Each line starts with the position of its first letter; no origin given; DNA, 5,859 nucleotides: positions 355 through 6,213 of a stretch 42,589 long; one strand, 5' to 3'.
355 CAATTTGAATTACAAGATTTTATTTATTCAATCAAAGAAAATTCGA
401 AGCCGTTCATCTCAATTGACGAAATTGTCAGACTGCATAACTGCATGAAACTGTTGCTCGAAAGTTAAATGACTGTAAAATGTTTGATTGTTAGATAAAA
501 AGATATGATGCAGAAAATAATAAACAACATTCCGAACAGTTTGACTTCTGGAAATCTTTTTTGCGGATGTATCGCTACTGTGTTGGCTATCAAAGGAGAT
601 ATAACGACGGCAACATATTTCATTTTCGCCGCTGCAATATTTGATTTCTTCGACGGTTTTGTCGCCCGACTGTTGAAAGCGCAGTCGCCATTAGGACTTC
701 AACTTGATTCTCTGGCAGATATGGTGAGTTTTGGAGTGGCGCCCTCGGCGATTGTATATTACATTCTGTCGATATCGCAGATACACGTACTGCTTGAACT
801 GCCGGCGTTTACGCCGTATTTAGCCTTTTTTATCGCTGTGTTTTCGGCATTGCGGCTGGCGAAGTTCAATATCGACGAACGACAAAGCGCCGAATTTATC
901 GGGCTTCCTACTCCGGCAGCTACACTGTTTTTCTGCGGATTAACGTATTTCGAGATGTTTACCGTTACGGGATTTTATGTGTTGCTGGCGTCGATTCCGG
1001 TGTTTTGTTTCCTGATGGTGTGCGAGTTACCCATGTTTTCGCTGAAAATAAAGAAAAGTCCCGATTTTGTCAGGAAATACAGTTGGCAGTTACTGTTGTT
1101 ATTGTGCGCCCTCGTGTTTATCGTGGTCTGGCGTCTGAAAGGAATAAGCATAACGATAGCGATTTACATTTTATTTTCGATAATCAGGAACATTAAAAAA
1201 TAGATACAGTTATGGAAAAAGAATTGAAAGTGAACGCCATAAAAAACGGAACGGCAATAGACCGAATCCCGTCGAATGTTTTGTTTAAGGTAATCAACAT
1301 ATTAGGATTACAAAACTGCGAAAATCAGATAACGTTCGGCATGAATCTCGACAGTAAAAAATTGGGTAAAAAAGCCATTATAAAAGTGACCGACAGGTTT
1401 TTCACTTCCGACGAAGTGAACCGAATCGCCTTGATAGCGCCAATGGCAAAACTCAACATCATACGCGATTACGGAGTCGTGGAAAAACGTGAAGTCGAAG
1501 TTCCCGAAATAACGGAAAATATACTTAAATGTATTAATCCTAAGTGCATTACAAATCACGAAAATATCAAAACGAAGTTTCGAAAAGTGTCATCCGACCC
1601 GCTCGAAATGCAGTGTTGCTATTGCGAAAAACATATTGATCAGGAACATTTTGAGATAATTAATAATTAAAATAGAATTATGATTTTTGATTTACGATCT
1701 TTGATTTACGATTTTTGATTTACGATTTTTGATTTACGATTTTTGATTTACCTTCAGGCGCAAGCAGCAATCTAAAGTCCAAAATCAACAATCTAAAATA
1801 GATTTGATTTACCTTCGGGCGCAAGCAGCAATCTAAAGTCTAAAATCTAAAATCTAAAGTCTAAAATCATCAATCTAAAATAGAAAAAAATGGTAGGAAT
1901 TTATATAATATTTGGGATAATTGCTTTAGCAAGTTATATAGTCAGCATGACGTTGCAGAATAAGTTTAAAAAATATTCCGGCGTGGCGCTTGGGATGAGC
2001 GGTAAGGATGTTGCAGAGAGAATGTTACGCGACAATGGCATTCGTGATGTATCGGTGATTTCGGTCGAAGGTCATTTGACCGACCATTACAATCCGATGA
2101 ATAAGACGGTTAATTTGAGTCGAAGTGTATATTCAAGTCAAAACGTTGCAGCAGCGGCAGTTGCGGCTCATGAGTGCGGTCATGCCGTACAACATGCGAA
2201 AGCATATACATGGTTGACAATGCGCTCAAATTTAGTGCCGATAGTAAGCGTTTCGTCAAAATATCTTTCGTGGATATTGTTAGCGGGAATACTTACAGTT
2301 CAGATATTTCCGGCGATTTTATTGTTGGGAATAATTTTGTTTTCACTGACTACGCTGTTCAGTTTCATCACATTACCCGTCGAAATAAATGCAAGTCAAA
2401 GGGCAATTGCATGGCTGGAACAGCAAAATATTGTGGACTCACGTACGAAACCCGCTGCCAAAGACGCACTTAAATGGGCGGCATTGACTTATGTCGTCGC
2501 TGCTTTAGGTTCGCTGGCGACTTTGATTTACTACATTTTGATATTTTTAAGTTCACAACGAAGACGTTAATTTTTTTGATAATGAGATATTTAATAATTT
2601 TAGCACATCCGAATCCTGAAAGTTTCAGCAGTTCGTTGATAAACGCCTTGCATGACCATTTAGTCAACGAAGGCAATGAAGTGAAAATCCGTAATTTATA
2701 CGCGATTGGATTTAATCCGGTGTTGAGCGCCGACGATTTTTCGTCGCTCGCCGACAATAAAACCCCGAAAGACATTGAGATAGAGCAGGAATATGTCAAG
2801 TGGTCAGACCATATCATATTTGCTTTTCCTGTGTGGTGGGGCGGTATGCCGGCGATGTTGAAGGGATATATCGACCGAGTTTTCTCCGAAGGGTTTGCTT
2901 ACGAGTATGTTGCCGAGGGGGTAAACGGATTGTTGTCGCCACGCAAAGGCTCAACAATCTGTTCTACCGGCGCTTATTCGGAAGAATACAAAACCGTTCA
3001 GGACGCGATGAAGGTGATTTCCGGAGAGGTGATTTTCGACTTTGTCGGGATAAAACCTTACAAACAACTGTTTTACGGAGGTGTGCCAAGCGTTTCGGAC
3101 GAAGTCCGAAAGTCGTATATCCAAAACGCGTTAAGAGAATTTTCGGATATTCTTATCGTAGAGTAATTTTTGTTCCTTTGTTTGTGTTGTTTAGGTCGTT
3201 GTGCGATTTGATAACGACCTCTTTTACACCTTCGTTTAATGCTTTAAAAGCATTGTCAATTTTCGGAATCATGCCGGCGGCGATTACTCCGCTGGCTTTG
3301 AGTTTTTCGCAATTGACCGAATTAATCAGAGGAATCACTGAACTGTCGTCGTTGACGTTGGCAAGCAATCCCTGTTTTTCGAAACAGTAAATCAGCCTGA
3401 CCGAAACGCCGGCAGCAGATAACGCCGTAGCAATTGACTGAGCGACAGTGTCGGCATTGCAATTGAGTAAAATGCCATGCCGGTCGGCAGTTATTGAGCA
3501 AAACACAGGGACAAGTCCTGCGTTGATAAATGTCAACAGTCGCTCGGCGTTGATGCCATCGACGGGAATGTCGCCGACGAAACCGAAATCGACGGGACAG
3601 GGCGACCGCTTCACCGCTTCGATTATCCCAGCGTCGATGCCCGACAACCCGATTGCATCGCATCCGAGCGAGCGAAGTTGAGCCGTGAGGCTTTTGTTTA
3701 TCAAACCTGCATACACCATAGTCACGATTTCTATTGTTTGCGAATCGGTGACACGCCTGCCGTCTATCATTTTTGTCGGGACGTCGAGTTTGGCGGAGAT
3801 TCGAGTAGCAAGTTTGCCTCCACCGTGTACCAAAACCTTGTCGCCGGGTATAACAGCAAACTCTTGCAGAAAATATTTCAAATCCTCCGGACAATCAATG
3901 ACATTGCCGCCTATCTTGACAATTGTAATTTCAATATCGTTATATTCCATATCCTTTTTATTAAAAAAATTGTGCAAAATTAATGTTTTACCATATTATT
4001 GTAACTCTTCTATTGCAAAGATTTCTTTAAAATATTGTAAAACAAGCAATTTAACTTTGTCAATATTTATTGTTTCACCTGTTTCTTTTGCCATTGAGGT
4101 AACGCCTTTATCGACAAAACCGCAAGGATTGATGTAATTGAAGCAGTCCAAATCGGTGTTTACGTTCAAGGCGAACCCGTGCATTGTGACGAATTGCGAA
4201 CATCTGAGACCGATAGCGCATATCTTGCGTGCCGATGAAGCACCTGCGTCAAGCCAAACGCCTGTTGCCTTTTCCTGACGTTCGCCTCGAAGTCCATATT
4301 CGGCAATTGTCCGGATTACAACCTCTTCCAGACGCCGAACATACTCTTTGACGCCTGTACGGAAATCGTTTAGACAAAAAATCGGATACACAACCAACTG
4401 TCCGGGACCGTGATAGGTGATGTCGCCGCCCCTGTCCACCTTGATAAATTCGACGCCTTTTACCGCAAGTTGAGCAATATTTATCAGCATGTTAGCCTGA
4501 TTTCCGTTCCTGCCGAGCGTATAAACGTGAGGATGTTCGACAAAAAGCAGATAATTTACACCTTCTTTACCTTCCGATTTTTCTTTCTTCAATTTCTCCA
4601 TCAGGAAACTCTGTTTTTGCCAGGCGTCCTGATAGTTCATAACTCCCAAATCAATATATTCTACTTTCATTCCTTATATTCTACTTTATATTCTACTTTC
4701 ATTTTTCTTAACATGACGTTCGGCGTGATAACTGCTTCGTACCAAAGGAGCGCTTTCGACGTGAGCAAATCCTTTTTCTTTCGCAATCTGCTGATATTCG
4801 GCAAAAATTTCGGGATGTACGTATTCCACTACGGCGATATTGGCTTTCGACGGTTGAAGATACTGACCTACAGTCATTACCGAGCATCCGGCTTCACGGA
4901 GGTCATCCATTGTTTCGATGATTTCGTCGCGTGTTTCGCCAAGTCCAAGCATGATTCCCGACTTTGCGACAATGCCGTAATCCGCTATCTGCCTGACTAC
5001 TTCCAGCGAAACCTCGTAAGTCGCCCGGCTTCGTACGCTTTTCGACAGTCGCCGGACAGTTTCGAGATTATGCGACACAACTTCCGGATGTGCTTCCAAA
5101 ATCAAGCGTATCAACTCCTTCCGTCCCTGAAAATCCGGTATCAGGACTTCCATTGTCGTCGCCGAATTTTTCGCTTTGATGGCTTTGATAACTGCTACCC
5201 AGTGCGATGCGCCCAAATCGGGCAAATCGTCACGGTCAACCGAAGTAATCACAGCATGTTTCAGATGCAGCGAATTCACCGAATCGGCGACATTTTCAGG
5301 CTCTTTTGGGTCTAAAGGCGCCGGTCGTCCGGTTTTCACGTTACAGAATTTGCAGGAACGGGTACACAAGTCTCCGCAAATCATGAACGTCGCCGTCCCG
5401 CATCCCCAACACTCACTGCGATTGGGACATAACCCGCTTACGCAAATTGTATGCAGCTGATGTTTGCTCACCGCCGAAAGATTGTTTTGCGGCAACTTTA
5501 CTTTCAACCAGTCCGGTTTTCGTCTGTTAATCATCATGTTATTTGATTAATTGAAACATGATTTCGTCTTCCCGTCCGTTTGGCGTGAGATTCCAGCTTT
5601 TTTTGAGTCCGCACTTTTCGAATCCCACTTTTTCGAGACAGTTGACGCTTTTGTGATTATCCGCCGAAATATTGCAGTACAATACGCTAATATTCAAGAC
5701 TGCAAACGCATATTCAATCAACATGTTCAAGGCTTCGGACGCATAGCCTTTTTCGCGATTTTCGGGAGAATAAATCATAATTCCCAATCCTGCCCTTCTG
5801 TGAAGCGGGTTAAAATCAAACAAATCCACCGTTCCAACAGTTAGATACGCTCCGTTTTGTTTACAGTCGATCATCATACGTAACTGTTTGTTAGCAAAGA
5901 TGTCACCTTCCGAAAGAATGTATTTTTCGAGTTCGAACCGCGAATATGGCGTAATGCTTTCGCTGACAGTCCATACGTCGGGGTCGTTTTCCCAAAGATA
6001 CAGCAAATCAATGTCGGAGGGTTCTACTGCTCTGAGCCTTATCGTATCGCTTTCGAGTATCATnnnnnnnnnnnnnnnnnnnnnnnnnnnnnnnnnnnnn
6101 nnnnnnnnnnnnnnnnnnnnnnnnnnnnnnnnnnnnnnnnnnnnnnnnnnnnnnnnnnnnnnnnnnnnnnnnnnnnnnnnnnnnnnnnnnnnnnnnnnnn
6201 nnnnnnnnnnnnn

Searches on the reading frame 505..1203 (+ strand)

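Call 71: search_protein_families(library=pfam, proteins=[window:505-1203:+], max_evalue=0.0001)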
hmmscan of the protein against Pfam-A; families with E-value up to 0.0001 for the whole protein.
window:505-1203:+ (232 aa): 1 family
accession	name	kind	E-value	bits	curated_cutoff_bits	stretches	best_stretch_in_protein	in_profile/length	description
PF01066.26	CDP-OH_P_transf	-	1.3e-19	71.5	22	1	8-150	2-135/152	CDP-alcohol phosphatidyltransferase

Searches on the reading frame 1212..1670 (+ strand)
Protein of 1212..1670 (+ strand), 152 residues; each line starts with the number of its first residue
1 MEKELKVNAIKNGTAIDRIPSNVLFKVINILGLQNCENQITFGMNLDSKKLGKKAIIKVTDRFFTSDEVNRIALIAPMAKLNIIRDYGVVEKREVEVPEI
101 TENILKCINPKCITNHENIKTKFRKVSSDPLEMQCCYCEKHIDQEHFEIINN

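Call 71: search_protein_families(library=pfam, proteins=[window:1212-1670:+], max_evalue=0.0001)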
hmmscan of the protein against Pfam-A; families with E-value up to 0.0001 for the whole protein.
window:1212-1670:+ (152 aa): 2 families
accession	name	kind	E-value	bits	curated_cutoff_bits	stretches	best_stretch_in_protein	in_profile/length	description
PF01948.23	PyrI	-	1.9e-29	102.1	25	1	5-96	1-93/93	Aspartate carbamoyltransferase regulatory chain, allosteric domain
PF02748.20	PyrI_C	-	2e-14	53.6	23.4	1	102-145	3-46/48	Aspartate carbamoyltransferase regulatory chain, metal binding domain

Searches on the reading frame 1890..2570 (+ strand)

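Call 71: search_protein_families(library=pfam, proteins=[window:1890-2570:+], max_evalue=0.0001)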
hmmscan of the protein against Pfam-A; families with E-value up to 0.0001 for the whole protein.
window:1890-2570:+ (226 aa): 1 family
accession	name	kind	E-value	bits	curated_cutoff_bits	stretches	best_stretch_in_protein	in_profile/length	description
PF04298.18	Zn_peptidase_2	-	4.4e-83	278.5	27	1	5-219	2-217/218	Putative neutral zinc metallopeptidase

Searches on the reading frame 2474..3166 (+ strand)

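Call 71: search_protein_families(library=pfam, proteins=[window:2474-3166:+], max_evalue=0.0001)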
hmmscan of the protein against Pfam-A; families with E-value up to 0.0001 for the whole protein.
window:2474-3166:+ (230 aa): 2 families
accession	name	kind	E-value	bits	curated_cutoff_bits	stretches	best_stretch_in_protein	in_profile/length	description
PF02525.22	Flavodoxin_2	-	5.5e-46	157.2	27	1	37-220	1-191/198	Flavodoxin-like fold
PF03358.20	FMN_red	-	2.4e-12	47.1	24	1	37-145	1-108/152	NADPH-dependent FMN reductase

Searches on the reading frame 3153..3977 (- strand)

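Call 71: search_protein_families(library=pfam, proteins=[window:3153-3977:-], max_evalue=0.0001)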
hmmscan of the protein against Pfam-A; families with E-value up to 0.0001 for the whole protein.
window:3153-3977:- (274 aa): 1 family
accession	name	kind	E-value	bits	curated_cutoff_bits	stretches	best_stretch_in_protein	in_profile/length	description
PF00696.33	AA_kinase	-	4.7e-35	121.8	24.9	1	17-258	2-234/234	Amino acid kinase family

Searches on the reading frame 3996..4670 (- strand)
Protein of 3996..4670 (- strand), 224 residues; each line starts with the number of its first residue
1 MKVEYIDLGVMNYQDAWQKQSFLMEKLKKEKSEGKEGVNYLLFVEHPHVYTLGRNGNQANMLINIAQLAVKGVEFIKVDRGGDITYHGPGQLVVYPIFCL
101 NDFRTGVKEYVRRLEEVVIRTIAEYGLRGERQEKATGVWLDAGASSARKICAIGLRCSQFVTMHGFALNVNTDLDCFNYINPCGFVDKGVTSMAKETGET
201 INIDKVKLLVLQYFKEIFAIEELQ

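Call 71: search_protein_families(library=pfam, proteins=[window:3996-4670:-], max_evalue=0.0001)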
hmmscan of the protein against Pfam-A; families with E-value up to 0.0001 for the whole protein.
window:3996-4670:- (224 aa): 1 family
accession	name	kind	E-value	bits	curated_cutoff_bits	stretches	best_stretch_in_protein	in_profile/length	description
PF21948.1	LplA-B_cat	-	9.1e-50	169.8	27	1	12-215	1-200/200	Lipoyl protein ligase A/B catalytic domain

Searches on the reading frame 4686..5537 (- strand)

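Call 71: search_protein_families(library=pfam, proteins=[window:4686-5537:-], max_evalue=0.0001)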
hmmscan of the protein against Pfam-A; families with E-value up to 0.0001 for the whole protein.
window:4686-5537:- (283 aa): 1 family
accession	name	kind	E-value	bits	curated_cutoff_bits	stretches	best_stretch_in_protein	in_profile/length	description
PF04055.27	Radical_SAM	-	1.3e-21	78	29.5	1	53-213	2-166/166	Radical SAM superfamily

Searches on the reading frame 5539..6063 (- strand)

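Call 71: search_protein_families(library=pfam, proteins=[window:5539-6063:-], max_evalue=0.0001)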
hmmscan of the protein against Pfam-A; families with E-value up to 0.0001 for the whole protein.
window:5539-6063:- (174 aa): 4 families
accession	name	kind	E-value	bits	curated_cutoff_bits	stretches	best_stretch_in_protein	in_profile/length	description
PF13302.13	Acetyltransf_3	-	4e-23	83.1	25.4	1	8-149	2-138/138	Acetyltransferase (GNAT) domain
PF00583.31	Acetyltransf_1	-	1.8e-09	38.3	20.7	1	54-148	26-116/116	Acetyltransferase (GNAT) family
PF13420.13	Acetyltransf_4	-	3.2e-09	37.4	24.3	1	10-157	1-143/155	Acetyltransferase (GNAT) domain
PF13523.12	Acetyltransf_8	-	2.8e-06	27.4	27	0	91-151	80-140/145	Acetyltransferase (GNAT) domain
